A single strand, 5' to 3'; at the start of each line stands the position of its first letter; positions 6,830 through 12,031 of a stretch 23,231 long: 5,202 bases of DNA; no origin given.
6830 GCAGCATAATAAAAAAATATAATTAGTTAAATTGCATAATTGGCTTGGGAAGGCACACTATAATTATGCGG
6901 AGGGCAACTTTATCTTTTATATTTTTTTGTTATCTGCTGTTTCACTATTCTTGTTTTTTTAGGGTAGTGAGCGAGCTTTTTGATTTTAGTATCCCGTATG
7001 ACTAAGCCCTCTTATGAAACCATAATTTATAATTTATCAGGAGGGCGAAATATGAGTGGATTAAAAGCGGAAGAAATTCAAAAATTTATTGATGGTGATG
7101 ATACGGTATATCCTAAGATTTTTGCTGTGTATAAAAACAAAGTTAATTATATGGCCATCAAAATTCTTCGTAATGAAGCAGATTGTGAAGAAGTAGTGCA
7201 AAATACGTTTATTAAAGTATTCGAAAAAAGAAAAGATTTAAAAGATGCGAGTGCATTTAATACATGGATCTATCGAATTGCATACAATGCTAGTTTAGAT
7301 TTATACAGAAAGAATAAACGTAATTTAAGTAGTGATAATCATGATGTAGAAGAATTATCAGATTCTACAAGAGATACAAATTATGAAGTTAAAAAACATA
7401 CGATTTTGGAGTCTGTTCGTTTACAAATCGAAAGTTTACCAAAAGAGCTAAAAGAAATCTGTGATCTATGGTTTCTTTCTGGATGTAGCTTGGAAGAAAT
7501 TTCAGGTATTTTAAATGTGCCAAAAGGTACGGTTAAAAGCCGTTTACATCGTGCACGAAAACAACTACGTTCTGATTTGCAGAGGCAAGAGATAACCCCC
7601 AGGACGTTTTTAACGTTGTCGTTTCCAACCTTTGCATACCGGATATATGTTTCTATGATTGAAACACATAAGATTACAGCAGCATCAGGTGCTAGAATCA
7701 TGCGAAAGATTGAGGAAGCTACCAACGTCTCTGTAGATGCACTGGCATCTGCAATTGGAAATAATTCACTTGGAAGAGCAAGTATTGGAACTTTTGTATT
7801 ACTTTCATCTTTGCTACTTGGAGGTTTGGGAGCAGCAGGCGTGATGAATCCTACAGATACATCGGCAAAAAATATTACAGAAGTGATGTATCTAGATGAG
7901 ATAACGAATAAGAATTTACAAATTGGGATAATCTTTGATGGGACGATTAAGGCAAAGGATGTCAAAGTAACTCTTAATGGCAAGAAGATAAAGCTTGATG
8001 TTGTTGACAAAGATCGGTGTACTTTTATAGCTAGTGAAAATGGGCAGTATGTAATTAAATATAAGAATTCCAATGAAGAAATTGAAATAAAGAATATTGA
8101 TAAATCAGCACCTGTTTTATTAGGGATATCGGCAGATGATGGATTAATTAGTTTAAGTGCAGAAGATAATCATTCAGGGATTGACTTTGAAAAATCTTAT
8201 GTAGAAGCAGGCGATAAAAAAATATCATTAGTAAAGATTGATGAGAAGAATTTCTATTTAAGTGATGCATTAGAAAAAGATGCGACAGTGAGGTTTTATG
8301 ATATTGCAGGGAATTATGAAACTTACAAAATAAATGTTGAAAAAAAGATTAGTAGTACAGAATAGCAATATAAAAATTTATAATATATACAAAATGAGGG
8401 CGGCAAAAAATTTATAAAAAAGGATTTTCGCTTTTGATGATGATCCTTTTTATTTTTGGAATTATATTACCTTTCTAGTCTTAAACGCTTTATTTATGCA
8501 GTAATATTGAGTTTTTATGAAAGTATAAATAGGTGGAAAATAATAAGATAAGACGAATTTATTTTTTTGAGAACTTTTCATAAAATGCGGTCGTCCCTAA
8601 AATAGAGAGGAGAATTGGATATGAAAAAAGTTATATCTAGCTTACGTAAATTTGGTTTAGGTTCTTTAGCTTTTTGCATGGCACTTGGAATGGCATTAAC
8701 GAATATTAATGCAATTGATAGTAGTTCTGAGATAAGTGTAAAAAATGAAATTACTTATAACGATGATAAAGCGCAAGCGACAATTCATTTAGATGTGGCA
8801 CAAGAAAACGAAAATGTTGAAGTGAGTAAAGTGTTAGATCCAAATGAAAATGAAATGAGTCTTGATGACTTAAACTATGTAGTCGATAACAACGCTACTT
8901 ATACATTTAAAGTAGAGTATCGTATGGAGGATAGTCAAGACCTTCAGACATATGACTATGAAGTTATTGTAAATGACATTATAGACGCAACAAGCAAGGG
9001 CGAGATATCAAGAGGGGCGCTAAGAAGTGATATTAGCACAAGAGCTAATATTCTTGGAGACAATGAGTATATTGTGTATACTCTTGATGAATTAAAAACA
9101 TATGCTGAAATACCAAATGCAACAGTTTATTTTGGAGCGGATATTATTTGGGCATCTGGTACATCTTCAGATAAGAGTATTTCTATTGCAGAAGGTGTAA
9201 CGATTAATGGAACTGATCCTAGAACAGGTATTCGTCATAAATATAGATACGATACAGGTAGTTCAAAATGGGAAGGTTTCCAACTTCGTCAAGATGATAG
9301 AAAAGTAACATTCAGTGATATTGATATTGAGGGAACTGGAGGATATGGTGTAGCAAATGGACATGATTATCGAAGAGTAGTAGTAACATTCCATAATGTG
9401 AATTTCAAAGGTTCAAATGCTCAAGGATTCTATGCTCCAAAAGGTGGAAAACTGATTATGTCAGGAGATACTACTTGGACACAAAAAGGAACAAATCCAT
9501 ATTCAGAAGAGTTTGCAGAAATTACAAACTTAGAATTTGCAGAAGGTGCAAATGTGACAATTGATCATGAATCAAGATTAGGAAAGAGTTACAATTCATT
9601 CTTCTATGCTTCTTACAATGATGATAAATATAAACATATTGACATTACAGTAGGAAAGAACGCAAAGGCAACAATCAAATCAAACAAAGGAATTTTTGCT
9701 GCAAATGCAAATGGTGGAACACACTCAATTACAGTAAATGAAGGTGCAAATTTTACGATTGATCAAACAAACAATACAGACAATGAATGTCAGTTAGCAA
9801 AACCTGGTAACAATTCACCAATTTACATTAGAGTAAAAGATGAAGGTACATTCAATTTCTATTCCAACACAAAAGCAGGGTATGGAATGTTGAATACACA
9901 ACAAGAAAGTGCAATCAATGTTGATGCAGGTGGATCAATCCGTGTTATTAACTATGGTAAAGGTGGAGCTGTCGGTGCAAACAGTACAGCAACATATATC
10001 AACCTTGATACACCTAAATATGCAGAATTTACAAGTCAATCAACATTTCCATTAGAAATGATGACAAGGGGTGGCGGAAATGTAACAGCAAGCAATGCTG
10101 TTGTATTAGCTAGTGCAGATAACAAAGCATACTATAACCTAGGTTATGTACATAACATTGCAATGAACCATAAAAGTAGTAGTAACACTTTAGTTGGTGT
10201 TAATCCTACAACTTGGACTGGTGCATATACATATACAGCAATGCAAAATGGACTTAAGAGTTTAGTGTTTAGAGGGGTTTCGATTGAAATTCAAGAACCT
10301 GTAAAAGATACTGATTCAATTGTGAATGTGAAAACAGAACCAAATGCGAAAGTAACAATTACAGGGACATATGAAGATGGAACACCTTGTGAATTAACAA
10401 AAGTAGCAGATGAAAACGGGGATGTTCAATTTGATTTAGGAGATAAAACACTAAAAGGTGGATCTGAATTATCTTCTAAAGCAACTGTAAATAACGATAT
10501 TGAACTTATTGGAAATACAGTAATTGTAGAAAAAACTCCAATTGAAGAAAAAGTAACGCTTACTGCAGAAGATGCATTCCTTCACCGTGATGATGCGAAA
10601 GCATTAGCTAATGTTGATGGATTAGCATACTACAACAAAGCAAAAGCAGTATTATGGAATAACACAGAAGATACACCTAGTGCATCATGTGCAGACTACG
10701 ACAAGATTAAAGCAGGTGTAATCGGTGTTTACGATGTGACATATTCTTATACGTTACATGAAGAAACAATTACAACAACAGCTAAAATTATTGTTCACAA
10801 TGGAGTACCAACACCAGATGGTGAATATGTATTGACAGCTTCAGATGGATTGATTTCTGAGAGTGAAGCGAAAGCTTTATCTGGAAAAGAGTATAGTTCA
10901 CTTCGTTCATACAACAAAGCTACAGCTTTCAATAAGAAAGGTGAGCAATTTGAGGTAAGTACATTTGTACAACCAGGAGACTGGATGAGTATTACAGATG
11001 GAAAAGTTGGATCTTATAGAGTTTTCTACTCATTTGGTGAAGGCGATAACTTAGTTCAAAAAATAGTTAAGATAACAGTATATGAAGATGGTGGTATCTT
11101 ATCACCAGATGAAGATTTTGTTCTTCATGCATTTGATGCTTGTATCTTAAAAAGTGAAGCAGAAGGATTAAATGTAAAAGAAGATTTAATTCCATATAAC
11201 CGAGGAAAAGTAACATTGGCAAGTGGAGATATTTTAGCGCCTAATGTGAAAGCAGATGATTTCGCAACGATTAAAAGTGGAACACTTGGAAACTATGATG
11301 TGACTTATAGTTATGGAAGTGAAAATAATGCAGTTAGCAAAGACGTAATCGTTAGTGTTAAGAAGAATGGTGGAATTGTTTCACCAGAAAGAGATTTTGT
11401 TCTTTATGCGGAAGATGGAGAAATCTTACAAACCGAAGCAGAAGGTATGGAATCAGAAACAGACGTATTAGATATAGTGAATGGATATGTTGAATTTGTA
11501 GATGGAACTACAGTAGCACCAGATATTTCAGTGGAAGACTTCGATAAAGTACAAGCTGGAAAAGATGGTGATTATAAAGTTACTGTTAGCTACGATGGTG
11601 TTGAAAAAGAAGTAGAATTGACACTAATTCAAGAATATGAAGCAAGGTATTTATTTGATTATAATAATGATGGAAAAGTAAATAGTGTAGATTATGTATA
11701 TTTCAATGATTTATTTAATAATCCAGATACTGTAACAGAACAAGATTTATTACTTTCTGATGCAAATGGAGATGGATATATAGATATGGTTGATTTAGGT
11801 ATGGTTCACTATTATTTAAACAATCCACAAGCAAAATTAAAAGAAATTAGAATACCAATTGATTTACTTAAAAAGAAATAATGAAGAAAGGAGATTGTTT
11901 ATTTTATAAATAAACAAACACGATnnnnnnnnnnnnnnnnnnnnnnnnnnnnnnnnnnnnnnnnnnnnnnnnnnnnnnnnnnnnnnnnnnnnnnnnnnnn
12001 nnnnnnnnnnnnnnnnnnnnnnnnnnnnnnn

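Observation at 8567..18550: Cellulosome-style cohesin-dockerin operon with no carbohydrate-active enzyme: candidate non-covalent surface adhesion scaffold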

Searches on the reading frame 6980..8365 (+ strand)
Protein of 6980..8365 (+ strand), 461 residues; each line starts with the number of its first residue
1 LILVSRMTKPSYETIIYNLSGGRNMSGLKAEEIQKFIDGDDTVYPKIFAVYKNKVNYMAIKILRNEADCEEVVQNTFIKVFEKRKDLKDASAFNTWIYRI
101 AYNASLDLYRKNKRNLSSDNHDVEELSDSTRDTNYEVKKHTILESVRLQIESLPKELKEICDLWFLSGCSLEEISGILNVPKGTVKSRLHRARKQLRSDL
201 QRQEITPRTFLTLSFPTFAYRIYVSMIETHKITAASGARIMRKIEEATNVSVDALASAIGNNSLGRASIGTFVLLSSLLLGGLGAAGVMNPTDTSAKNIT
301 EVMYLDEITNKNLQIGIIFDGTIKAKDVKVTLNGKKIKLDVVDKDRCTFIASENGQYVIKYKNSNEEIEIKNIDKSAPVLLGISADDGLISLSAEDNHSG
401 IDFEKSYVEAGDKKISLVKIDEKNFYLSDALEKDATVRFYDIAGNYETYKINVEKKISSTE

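Call 4: search_protein_families(library=pfam, proteins=[window:6980-8365:+], max_evalue=1)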
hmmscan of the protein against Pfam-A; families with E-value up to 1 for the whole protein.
window:6980-8365:+ (461 aa): 8 families
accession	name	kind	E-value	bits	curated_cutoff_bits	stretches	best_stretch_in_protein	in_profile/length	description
PF04542.20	Sigma70_r2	-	3.4e-12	46.4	24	1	50-114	4-70/71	Sigma-70 region 2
PF08281.18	Sigma70_r4_2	-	1.1e-11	44.7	25.7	1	144-196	2-54/54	Sigma-70, region 4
PF04545.22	Sigma70_r4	-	2.6e-08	33.7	24.1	1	151-197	3-49/50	Sigma-70, region 4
PF07638.17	Sigma70_ECF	-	6.8e-07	29.8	21.1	1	33-201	8-184/185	ECF sigma factor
PF13556.12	HTH_30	-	0.00044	20.4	27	1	163-204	7-48/59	PucR C-terminal helix-turn-helix domain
PF25307.1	SEA_Gpr126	-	0.024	15.1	29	1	209-256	30-77/115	SEA domain of adhesion GPCR Gpr126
PF20432.4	Xre-like-HTH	-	0.071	13.9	25.8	1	167-198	22-52/63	Antitoxin Xre-like helix-turn-helix domain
PF25787.1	HTH_SB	-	0.1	12.8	43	1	167-187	21-41/53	Sleeping Beauty transposase HTH domain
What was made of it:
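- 7052..8365 (+): Membrane-tethered ECF sigma factor, the candidate regulator. Regions 2 and 4 are fused to a TM helix (nt 7778-7849) and an extracytoplasmic domain of about 170 aa. Sigma70_r2 and Sigma70_r4_2 are above the gathering score (call 4).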

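Call 14: search_protein_families(library=ncbifam, proteins=[window:6980-8365:+], max_evalue=1)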
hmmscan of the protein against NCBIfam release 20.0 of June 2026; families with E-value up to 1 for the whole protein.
window:6980-8365:+ (461 aa): 92 families (the best 25 are shown)
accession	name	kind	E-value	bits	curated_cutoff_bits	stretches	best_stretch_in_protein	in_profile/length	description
NF007223.0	PRK09641.1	equivalog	1.4e-32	113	209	1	25-202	1-186/187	RNA polymerase sigma factor SigW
NF058625.1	sigma_PG0214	equivalog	7.7e-29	100.6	130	1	44-204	6-165/170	GFO_1088 family ECF-type sigma factor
NF008888.0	PRK11922.1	equivalog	8.9e-28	97.5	204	1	34-203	22-199/231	RNA polymerase sigma factor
NF009171.0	PRK12518.1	equivalog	1.2e-27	96.9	208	1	33-205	18-189/191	RNA polymerase sigma factor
TIGR02985.1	Sig70_bacteroi1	subfamily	1.8e-27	96.6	126.4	1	44-200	3-162/162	RNA polymerase sigma-70 factor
NF009166.1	PRK12513.1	equivalog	7.1e-27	94.4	206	1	33-204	13-190/193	RNA polymerase sigma factor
TIGR02937.1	sigma70-ECF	superfamily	9e-27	93.7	42.9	1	47-198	6-163/165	sigma-70 family RNA polymerase sigma factor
TIGR02948.1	SigW_bacill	equivalog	3.6e-26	92.4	243.1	1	28-201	4-185/187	RNA polymerase sigma factor SigW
NF007216.0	PRK09638.1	equivalog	1.1e-24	87.2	194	1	33-204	9-178/180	RNA polymerase sigma factor SigY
NF009168.0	PRK12515.1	subfamily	1.5e-24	86.5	236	1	33-205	13-184/189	RNA polymerase sigma factor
NF007225.0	PRK09643.1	equivalog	2.1e-24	86.3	190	1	30-202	15-184/204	RNA polymerase sigma factor SigM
TIGR02954.1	Sig70_famx3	hypoth_equivalog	3.4e-24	85.5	188.5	1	33-202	7-169/170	RNA polymerase sigma-70 factor, TIGR02954 family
TIGR02939.1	RpoE_Sigma70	equivalog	4.8e-24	85.4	236.15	1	33-200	11-186/190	RNA polymerase sigma factor RpoE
NF009174.0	PRK12522.1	equivalog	9.4e-24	84.3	217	1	47-201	8-168/175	RNA polymerase sigma factor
TIGR02947.1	SigH_actino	hypoth_equivalog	1.3e-23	83.7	251.55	1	55-201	24-180/193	RNA polymerase sigma-70 factor, TIGR02947 family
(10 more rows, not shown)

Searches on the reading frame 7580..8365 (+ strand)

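Call 47: search_protein_families(library=pfam, proteins=[window:7580-8365:+], max_evalue=10)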
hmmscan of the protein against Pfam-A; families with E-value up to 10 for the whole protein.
window:7580-8365:+ (261 aa): 2 families
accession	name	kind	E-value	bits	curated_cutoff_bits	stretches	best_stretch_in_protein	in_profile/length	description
PF25307.1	SEA_Gpr126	-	0.065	13.7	29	1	10-56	31-77/115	SEA domain of adhesion GPCR Gpr126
PF19067.5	DUF5763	-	0.21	11.5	26.3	1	143-155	10-22/39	Family of unknown function (DUF5763)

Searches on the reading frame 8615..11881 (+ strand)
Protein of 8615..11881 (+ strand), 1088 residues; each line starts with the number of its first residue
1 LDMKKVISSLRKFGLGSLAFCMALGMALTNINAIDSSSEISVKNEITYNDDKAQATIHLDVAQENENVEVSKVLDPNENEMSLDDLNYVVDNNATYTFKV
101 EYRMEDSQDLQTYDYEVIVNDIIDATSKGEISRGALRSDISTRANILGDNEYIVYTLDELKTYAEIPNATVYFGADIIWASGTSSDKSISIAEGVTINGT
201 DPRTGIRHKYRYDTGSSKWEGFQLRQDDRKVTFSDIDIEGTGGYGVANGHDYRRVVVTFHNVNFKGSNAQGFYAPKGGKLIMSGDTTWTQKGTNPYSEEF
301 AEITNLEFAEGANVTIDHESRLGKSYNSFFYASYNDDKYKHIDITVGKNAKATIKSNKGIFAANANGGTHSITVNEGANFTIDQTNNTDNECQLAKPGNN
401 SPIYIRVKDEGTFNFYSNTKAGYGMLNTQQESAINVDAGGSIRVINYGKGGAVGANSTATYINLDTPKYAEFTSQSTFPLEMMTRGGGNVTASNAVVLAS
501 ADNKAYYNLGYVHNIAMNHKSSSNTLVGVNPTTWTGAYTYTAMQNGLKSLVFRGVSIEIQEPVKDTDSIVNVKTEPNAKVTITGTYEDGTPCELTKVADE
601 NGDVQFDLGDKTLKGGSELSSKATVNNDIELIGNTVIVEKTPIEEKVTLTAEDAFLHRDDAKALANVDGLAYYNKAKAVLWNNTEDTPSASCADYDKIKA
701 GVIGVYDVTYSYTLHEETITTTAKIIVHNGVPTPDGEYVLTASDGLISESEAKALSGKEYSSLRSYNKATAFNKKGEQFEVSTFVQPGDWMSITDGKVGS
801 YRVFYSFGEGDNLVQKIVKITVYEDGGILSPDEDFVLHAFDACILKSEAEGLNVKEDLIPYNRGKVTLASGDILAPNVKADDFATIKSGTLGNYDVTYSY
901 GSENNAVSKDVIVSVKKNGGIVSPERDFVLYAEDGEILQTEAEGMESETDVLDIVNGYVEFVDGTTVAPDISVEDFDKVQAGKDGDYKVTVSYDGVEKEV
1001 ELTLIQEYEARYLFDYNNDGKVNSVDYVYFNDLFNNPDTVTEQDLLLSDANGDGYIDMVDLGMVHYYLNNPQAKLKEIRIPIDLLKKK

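Call 4: search_protein_families(library=pfam, proteins=[window:8615-11881:+], max_evalue=1)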
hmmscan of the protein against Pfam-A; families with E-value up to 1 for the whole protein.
window:8615-11881:+ (1088 aa): 5 families
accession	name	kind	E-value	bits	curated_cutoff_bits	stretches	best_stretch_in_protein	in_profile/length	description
PF00404.24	Dockerin_1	-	2.5e-08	34.4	22.9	1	1014-1069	2-57/57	Dockerin type I domain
PF07523.18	Big_3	-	0.0011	19.7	21.2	1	964-1003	28-67/68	Bacterial Ig-like domain (group 3)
PF00036.39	EF-hand_1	-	0.04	13.9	25.4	0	1049-1060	10-21/29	EF hand domain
PF03293.19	Pox_RNA_pol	-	0.043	14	25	1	389-460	53-123/160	Poxvirus DNA-directed RNA polymerase, 18 kD subunit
PF13405.12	EF-hand_6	-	0.1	12.9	25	0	1049-1062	10-23/30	EF-hand domain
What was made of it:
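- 8621..11881 (+): ORF1, the tip or cargo protein. It has a signal peptide, a variable head of about 610 aa, 4 Ig-like repeats (nt 10544-11608) and a C-terminal dockerin (nt 11654-11821). Dockerin_1 scores 34.4 bits, above the gathering score (call 4).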

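Call 14: search_protein_families(library=ncbifam, proteins=[window:8615-11881:+], max_evalue=1)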
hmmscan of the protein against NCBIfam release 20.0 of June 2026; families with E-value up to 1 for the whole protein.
window:8615-11881:+ (1088 aa): 1 family
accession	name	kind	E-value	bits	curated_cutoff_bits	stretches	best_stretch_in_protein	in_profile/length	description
NF053816.1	List_LCP_LPXTG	equivalog_domain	6.8e-06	26.1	175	1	28-126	26-129/179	putative cellulose-binding protein LCP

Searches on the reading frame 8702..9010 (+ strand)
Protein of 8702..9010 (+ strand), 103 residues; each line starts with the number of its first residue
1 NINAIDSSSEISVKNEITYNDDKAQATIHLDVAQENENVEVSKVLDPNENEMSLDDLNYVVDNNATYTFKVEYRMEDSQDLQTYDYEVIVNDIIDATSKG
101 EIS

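Call 47: search_protein_families(library=pfam, proteins=[window:8702-9010:+], max_evalue=10)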
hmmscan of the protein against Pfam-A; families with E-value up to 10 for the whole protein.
window:8702-9010:+ (103 aa): 2 families
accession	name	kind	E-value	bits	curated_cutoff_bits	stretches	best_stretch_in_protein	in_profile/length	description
PF11812.13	DUF3333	-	0.26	11.9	26.5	1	25-79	46-98/151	Domain of unknown function (DUF3333)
PF04200.17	Lipoprotein_17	-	0.31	11.8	22.4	2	3-40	35-74/84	Lipoprotein associated domain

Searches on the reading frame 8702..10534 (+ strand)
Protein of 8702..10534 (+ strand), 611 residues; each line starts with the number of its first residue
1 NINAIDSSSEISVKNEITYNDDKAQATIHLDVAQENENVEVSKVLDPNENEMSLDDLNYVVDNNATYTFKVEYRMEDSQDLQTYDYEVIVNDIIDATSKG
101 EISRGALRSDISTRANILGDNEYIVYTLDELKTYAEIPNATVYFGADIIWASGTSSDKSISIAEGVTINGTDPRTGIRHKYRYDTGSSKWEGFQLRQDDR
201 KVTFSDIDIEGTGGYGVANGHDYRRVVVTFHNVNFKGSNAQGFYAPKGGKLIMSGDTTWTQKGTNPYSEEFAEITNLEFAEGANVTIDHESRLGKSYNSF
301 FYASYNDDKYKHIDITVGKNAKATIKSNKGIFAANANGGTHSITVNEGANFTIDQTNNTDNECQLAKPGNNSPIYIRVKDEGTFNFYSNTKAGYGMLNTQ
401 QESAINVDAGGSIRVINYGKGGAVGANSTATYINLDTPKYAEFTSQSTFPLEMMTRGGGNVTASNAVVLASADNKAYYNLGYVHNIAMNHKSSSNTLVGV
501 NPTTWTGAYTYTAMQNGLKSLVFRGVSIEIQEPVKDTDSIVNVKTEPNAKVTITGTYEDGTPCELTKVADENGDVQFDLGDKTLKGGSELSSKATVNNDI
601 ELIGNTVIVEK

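Call 37: find_homologous_proteins(query=window:8702-10534:+, max_evalue=0.001)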
Query window:8702-10534:+: 8000 candidates shared short words with the query, none scored E <= 0.001.

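Call 46: search_solved_structures(query=window:8702-10534:+, max_evalue=10, show_alignments=1)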
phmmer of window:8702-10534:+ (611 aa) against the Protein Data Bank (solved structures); distinct sequences matched with E-value up to 10: 0.

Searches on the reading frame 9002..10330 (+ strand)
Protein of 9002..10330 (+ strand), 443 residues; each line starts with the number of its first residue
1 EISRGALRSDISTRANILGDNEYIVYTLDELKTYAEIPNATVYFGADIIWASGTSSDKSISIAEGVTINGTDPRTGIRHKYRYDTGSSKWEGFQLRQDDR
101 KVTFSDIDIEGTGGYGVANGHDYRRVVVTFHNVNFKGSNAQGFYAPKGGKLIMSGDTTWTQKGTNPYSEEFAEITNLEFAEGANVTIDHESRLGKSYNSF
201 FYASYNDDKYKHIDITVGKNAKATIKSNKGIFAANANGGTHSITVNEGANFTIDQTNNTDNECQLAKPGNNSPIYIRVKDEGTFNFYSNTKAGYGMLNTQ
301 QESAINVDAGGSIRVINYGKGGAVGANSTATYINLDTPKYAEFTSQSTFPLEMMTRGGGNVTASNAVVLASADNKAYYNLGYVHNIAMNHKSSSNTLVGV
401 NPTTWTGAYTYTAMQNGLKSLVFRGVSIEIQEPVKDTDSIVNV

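Call 47: search_protein_families(library=pfam, proteins=[window:9011-10300:+], max_evalue=10)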
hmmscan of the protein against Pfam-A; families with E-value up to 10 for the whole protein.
window:9011-10300:+ (430 aa): 2 families
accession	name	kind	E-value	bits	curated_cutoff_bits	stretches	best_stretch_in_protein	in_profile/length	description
PF20585.4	Pectate_lyase_5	-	0.0021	18.7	24.3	1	59-136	46-123/126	Putative pectate lyase-like adhesive domain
PF03293.19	Pox_RNA_pol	-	0.017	15.3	25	1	257-328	53-123/160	Poxvirus DNA-directed RNA polymerase, 18 kD subunit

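Call 80: search_dna_similar(query=window:9002-10330:+, collection=plasmids, mode=protein, max_evalue=0.001, max_rows=10)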
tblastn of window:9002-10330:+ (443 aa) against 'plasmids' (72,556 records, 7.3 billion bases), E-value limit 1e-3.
No match.
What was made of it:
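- Tried and rejected: The ORF1 head gave nothing against PDB sequences (call 46) or by tblastn against plasmids (call 80).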

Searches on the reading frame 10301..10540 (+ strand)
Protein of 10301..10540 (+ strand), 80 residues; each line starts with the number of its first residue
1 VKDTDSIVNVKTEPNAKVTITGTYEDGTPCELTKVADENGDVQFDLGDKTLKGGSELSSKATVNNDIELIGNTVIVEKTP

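Call 47: search_protein_families(library=pfam, proteins=[window:10301-10540:+], max_evalue=10)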
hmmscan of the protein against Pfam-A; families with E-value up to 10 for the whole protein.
window:10301-10540:+ (80 aa): 2 families
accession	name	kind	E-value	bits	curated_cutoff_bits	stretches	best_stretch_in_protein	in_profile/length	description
PF18873.5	Sgo0707_N1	-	0.047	13.4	25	1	15-36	155-176/269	Sgo0707 N-terminal domain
PF17936.7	Big_6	-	0.09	13.5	27.6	1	1-53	10-59/83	Bacterial Ig domain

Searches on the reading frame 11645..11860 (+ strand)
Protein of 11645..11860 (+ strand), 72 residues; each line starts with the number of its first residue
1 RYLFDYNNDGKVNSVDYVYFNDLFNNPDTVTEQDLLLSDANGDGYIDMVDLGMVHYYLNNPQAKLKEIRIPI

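Call 82: find_homologous_proteins(query=A5, max_evalue=0.001)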
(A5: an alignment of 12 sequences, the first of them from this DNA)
Query A5 (12 sequences) (72 aa, profile of the alignment): 1 proteins with E <= 0.001 among 423 candidates.
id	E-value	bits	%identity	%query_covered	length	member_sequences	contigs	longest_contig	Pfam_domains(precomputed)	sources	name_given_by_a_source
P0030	5.3e-4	38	56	22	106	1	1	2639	PF00404.25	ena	-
